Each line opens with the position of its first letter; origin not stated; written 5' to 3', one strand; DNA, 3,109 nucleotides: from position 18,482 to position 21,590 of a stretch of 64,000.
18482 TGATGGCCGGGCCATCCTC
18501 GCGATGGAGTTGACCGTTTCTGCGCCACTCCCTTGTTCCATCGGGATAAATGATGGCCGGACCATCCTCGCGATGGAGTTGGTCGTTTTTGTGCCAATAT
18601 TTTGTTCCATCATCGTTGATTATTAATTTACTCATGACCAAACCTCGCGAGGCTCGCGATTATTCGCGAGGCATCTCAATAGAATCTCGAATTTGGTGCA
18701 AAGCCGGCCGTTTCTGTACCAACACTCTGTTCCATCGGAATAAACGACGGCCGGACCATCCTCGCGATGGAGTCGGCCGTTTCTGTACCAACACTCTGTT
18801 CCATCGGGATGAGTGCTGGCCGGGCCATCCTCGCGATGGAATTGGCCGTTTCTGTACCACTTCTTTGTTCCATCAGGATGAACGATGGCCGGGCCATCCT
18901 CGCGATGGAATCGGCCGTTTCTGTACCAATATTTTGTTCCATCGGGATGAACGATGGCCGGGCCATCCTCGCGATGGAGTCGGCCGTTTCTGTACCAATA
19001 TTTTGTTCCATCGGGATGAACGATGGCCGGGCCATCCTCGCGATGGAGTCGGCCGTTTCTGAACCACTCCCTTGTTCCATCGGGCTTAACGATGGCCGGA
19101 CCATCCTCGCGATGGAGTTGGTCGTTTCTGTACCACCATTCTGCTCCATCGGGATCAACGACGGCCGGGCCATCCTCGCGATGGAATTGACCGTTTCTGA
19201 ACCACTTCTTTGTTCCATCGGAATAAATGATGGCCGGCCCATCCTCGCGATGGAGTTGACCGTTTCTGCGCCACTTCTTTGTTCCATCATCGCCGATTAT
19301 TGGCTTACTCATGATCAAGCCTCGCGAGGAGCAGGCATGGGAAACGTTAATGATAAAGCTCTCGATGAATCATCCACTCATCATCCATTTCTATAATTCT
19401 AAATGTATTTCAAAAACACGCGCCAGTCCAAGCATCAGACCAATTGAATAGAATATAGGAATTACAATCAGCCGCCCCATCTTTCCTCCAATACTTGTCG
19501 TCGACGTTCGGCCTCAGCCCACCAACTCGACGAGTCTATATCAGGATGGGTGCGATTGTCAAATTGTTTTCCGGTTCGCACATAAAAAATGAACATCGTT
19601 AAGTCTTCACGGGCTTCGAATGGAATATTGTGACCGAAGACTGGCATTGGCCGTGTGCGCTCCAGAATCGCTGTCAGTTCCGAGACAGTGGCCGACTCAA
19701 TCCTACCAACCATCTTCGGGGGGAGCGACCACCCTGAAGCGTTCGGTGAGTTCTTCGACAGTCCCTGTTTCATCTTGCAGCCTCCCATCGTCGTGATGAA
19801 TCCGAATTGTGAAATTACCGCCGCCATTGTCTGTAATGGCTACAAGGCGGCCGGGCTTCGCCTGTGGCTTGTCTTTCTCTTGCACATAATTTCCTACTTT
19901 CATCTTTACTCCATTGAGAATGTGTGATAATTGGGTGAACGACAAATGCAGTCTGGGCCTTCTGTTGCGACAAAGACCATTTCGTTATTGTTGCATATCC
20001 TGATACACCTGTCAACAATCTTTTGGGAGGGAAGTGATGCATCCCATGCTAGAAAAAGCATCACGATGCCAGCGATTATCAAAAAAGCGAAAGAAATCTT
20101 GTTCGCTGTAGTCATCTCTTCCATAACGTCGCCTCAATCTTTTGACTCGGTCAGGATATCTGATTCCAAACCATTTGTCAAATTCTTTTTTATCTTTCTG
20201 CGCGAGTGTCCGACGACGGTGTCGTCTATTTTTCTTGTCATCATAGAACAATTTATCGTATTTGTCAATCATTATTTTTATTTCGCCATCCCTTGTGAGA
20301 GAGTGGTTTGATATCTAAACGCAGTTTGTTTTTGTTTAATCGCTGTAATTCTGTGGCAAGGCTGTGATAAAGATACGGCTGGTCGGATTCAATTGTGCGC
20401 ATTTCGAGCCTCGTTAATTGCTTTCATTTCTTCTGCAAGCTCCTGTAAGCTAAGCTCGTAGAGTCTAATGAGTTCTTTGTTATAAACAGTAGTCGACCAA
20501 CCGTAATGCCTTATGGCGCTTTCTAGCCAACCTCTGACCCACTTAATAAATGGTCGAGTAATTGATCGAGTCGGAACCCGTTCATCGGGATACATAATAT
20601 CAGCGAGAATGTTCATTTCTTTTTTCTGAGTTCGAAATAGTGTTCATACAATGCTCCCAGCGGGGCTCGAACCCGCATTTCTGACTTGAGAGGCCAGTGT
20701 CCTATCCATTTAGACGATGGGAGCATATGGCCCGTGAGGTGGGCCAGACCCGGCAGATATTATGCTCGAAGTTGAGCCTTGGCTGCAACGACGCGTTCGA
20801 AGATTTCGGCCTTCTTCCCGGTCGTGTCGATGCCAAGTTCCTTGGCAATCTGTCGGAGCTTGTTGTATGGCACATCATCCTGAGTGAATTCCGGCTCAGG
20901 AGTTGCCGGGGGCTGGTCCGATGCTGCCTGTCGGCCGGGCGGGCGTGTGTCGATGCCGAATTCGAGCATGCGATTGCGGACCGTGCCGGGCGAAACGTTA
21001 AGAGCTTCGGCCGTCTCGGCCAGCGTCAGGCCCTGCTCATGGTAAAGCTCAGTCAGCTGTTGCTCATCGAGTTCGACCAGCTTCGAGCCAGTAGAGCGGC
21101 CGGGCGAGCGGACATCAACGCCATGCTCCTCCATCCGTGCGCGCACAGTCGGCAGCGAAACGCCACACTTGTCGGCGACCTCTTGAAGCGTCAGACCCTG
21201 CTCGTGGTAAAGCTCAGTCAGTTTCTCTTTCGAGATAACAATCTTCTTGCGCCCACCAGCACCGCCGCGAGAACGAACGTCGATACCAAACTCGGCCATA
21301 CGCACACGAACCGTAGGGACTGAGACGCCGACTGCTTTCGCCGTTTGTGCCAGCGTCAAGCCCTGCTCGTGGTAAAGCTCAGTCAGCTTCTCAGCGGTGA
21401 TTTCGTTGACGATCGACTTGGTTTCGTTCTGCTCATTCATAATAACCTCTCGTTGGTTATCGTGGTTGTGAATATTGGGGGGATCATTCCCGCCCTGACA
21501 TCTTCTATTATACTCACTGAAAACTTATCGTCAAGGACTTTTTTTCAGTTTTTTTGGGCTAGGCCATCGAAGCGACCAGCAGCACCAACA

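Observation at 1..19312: Six-member MORN-repeat gene family built from near-identical 69-nt units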

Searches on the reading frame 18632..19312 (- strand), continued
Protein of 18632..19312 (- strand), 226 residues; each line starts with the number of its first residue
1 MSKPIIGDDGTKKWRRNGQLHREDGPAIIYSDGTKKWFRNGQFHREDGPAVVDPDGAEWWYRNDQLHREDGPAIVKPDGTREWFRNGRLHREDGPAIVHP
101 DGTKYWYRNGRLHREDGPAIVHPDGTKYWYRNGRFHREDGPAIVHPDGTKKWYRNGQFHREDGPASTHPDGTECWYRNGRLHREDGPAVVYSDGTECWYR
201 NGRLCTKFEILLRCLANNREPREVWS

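Call 46: search_protein_families(library=padloc, proteins=[window:18632-19312:-], max_evalue=0.01)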
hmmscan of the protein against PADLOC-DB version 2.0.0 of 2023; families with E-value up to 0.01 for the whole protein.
window:18632-19312:- (226 aa): 0 families

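Call 48: get_annotated_region(hit=H18, flank=6000)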
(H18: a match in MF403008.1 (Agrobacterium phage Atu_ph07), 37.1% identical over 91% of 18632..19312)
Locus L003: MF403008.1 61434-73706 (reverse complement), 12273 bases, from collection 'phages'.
description: Agrobacterium phage Atu_ph07, complete genome.
organism: Agrobacterium phage Atu_ph07 (NCBI taxid 2024264)
taxonomy: Viruses; Duplodnaviria; Heunggongvirae; Uroviricota; Caudoviricetes; Polybotosvirus; Polybotosvirus Atuph07
host: Agrobacterium tumefaciens C58; source: -; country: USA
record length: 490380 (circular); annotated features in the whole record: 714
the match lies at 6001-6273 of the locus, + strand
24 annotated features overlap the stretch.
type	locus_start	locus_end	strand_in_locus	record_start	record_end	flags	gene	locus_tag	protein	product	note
CDS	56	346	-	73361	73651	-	-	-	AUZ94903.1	hypothetical protein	-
CDS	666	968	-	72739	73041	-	-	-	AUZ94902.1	hypothetical protein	-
CDS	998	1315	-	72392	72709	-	-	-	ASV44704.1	hypothetical protein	-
CDS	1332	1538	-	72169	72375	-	-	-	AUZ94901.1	hypothetical protein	-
CDS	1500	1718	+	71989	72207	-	-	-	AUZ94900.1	hypothetical protein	-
CDS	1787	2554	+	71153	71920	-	-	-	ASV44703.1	putative type II DNA modification enzyme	-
CDS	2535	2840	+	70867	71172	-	-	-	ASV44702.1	hypothetical protein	-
CDS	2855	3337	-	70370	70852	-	-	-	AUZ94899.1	hypothetical protein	-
CDS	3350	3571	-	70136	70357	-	-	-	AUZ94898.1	hypothetical protein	-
CDS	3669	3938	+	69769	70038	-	-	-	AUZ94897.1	hypothetical protein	-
CDS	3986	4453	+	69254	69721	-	-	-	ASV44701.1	hypothetical protein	-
CDS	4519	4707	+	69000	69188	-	-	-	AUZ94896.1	hypothetical protein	-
CDS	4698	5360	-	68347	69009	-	-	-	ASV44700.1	hypothetical protein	-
CDS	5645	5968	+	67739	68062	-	-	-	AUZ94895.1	hypothetical protein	-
CDS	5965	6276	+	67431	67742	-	-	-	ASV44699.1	hypothetical protein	-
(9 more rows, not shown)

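Call 50: find_related_loci(query=window:18635-19312:-, collection=viral_contigs, flank=10000)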
Query window:18635-19312:- (226 aa) in viral_contigs; peptide patterns used: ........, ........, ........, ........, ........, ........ (x = any residue, [..] = any of these).
9 stretches matched a pattern; 5 encode a relative of the query (tblastn E <= 1e-3); 5 distinct loci.
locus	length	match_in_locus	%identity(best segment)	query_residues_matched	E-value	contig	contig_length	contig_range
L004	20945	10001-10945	49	3-211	1e-68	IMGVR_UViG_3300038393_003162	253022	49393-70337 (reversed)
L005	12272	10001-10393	55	6-214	5e-40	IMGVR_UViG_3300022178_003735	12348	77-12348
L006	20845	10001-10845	56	5-215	4e-51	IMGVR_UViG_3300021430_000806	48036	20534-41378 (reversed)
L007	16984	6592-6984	55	6-214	5e-40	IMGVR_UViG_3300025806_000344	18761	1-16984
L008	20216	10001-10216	32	104-188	4e-4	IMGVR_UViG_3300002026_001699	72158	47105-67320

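Call 69: fold_search(model_id=the predicted structure, library=viral)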
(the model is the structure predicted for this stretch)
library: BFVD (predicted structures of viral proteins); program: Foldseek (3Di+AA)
matches with E <= 10: 233; with E <= 0.001: 78
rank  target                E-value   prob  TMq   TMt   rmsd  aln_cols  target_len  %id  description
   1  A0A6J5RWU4            5.1e-26  1.00  0.86  0.87   2.7       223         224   47  Uncharacterized protein [uncultured Caudovirales phage]
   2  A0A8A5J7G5            1.7e-21  1.00  0.55  0.34   9.2       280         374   32  (no name in the UniProt tables at hand)
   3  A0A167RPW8            6.1e-21  1.00  0.70  0.52   8.2       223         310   42  Uncharacterized protein [Powai lake megavirus]
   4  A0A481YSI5            7.0e-20  1.00  0.78  0.35   2.9       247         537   33  Uncharacterized protein [Marseillevirus LCMAC101]
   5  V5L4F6                2.2e-19  1.00  0.62  0.29   9.5       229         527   36  (no name in the UniProt tables at hand)
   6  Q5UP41                3.2e-19  1.00  0.65  0.28   9.0       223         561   35  Uncharacterized protein R871 [Acanthamoeba polyphaga mimivirus]
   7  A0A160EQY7            6.0e-18  1.00  0.63  0.59   8.6       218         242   32  Uncharacterized protein [Powai lake megavirus]
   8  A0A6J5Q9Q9            4.3e-17  1.00  0.58  0.94   0.9       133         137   50  Uncharacterized protein [uncultured Caudovirales phage]
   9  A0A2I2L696            1.5e-15  1.00  0.68  0.52   5.6       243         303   35  Uncharacterized protein [Orpheovirus IHUMI-LCC2]
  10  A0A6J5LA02            2.0e-15  1.00  0.59  0.79   1.9       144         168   42  Uncharacterized protein [uncultured Caudovirales phage]
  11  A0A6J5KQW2            7.5e-14  1.00  0.49  0.74   3.7       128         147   40  Uncharacterized protein [uncultured Caudovirales phage]
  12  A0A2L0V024            9.0e-13  1.00  0.35  0.47  13.4       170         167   32  Uncharacterized protein [Agrobacterium phage Atu_ph07]
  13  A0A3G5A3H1            2.2e-12  1.00  0.46  0.88   1.3       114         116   43  Uncharacterized protein [Harvfovirus sp.]
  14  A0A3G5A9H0            9.6e-12  1.00  0.47  0.46   1.9       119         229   44  DUF7666 domain-containing protein [Hyperionvirus sp.]
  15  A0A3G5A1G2            1.1e-11  1.00  0.51  0.87   1.3       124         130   38  MORN repeat-containing protein [Harvfovirus sp.]
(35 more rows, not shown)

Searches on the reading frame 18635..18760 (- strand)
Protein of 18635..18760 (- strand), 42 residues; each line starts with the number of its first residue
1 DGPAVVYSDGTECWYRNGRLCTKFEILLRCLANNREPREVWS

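Call 72: find_homologous_proteins(query=window:18635-18760:-, max_evalue=0.001)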
Query window:18635-18760:-: no candidate shares three 5-residue words with the query. No homologue found.

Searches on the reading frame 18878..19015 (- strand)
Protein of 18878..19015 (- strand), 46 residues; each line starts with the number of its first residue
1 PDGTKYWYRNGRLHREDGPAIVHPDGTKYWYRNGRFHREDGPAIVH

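Call 93: search_solved_structures(query=A2, max_evalue=10, show_alignments=2)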
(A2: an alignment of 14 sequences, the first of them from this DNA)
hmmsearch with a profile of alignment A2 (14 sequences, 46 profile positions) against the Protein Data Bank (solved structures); distinct sequences matched with E-value up to 10: 24.
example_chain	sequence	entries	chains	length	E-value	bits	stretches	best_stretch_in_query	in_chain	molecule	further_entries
6tji_A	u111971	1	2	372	1.3e-11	47.3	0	21-31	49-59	Cake10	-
6tjh_A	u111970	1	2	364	2e-09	40.3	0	21-31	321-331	Cake9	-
2ymu_A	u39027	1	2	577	8.8e-09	38.2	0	13-36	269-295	WD-40 REPEAT PROTEIN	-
7bie_A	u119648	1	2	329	4.9e-08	35.8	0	28-36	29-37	nvWRAP-T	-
7awy_A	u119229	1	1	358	7.1e-08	35.3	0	22-34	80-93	Scone-R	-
7awz_A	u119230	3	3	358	2.3e-07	33.7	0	22-31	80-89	Scone-E | SconeE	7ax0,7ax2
7bid_A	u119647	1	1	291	8.1e-07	32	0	28-36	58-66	v31WRAP-T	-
7bif_A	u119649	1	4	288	1.1e-06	31.5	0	28-36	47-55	v22WRAP-T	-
6r60_A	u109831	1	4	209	1.2e-05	28.1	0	28-36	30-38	WD-40 repeat protein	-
7big_A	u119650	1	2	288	6.7e-05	25.8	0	28-36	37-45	v13WRAP-T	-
6r5y_A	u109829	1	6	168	0.00014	24.8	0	28-36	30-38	WD-40 repeat protein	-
6tjg_A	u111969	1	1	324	0.0012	21.8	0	21-31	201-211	Cake8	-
3hxj_A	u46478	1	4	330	0.0042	20.1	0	22-34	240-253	Pyrrolo-quinoline quinone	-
6r5z_A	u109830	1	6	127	0.0044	20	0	28-36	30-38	9-bladed beta-propeller formed by three 3-bladed fragments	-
6tjf_A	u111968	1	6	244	0.0077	19.2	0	21-31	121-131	Cake6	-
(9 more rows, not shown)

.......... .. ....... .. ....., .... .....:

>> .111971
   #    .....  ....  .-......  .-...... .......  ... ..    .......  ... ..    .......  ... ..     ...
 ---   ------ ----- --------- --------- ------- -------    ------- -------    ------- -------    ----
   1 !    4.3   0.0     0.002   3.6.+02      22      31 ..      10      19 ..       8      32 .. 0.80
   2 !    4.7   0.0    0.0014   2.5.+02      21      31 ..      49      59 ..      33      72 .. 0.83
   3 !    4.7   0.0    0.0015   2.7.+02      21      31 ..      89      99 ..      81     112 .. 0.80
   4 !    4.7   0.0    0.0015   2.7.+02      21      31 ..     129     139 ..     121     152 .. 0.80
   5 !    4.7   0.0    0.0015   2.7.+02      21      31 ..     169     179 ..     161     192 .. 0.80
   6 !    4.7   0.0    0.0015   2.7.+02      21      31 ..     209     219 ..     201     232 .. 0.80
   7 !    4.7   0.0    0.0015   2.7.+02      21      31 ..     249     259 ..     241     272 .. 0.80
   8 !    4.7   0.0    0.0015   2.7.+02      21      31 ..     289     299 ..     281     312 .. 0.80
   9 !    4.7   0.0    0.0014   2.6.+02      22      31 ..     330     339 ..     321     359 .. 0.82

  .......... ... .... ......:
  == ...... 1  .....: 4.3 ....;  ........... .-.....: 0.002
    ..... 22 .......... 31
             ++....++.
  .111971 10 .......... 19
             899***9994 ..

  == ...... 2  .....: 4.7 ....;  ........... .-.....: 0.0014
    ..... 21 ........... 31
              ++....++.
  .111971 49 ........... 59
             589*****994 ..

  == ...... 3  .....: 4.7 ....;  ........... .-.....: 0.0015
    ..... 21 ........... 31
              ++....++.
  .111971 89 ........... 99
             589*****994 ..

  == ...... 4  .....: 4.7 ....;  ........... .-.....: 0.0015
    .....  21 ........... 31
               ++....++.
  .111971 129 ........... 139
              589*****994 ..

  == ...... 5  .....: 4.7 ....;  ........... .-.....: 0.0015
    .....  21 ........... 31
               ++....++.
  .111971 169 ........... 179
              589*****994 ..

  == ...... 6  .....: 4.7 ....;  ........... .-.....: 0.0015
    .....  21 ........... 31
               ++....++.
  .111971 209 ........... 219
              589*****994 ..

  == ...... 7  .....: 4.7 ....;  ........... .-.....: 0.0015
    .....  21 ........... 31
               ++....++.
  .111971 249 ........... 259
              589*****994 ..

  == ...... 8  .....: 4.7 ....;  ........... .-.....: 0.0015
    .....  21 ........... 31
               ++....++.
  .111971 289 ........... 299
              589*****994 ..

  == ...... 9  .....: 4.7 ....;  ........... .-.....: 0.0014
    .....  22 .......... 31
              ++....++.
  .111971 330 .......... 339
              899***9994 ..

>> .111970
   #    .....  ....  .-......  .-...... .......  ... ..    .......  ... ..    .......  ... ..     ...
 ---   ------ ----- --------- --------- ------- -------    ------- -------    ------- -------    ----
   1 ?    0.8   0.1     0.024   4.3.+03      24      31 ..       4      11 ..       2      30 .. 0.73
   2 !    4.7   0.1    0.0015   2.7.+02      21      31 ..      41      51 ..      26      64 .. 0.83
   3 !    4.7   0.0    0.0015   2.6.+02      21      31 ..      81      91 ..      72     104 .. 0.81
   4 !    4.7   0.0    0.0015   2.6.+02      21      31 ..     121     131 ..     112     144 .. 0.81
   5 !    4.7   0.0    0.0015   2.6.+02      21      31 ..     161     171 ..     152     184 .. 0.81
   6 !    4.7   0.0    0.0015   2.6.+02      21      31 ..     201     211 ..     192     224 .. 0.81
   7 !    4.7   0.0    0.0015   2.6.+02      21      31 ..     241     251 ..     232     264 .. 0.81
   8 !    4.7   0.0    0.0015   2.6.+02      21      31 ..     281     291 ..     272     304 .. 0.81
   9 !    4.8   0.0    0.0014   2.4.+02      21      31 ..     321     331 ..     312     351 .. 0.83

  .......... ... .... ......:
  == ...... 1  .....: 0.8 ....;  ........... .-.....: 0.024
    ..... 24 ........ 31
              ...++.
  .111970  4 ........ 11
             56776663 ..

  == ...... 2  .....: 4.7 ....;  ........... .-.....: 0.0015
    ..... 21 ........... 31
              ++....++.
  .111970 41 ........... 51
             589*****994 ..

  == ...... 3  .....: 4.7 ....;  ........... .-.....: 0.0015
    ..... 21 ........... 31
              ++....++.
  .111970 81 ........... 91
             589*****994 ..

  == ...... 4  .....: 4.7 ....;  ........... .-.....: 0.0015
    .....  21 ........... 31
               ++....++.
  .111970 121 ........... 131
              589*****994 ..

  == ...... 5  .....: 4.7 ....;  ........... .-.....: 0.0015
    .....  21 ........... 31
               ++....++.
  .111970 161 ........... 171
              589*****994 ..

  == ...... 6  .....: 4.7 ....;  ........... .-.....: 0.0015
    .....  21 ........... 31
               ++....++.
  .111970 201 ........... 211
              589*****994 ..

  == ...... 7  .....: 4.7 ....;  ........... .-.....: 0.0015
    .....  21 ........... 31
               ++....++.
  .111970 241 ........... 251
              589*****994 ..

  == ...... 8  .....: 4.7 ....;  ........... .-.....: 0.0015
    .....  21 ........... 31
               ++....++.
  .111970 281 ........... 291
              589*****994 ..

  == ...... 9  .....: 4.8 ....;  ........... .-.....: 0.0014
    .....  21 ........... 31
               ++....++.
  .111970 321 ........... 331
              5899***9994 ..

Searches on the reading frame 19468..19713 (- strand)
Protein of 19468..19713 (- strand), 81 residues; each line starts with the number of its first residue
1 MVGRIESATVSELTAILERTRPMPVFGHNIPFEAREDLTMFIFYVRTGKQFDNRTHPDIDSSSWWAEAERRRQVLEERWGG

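Call 106: find_encoding_contigs(protein=window:19468-19713:-, flank=10000, max_places=8)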
Protein window:19468-19713:- (81 aa): no gene with exactly this product is on record in the collection.

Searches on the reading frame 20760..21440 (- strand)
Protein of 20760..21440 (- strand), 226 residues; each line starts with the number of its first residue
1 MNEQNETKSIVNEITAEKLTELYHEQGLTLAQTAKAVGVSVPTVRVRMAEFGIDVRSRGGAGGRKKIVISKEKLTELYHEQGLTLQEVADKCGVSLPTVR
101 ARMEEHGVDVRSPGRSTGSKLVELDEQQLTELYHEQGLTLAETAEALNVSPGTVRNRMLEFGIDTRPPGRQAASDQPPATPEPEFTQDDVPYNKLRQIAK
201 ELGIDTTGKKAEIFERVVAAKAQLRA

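Call 90: search_protein_families(library=pfam, proteins=[window:20760-21440:-], max_evalue=0.00001)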
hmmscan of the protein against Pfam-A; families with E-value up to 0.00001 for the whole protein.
window:20760-21440:- (226 aa): 33 families (the best 25 are shown)
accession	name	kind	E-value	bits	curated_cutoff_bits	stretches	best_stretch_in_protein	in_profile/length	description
PF08281.18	Sigma70_r4_2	-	1.8e-18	66.4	25.7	0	131-158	20-47/54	Sigma-70, region 4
PF04545.22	Sigma70_r4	-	3e-18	65.5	24.1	0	126-158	9-41/50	Sigma-70, region 4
PF13384.12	HTH_23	-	1.1e-17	63.7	24.6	0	78-108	14-46/50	Homeodomain-like domain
PF13412.12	HTH_24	-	1.6e-17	63.2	21.9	0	74-104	9-39/48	Winged helix-turn-helix DNA-binding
PF01381.28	HTH_3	-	2.5e-12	47.1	23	0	80-100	7-27/55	Helix-turn-helix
PF13556.12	HTH_30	-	2.6e-11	43.6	27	0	132-158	7-33/59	PucR C-terminal helix-turn-helix domain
PF12728.13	HTH_17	-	3.6e-11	43.6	27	0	138-156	2-20/51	Helix-turn-helix domain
PF13404.12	HTH_AsnC-type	-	1.4e-10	41.2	27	0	84-104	19-39/42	AsnC-type helix-turn-helix domain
PF13936.12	HTH_38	-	1.3e-09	38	27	0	124-155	7-38/44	Helix-turn-helix domain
PF13560.12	HTH_31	-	3.9e-09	37.1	27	0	128-155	5-32/64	Helix-turn-helix domain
PF12840.13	HTH_20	-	5.3e-09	36.3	27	0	78-104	14-40/51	Helix-turn-helix domain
PF24410.1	wHTH-HSP90_Na-assoc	-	5.9e-09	36.6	23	0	30-52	32-54/55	wHTH-Hsp90_Na associated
PF13518.12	HTH_28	-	7.2e-09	36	25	0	132-156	8-31/52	Helix-turn-helix domain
PF13551.12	HTH_29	-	7.3e-09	36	28.1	0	24-45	8-30/64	Winged helix-turn helix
PF13542.12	HTH_Tnp_ISL3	-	1.4e-08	34.5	27.4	0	136-160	26-49/51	Helix-turn-helix domain of transposase family ISL3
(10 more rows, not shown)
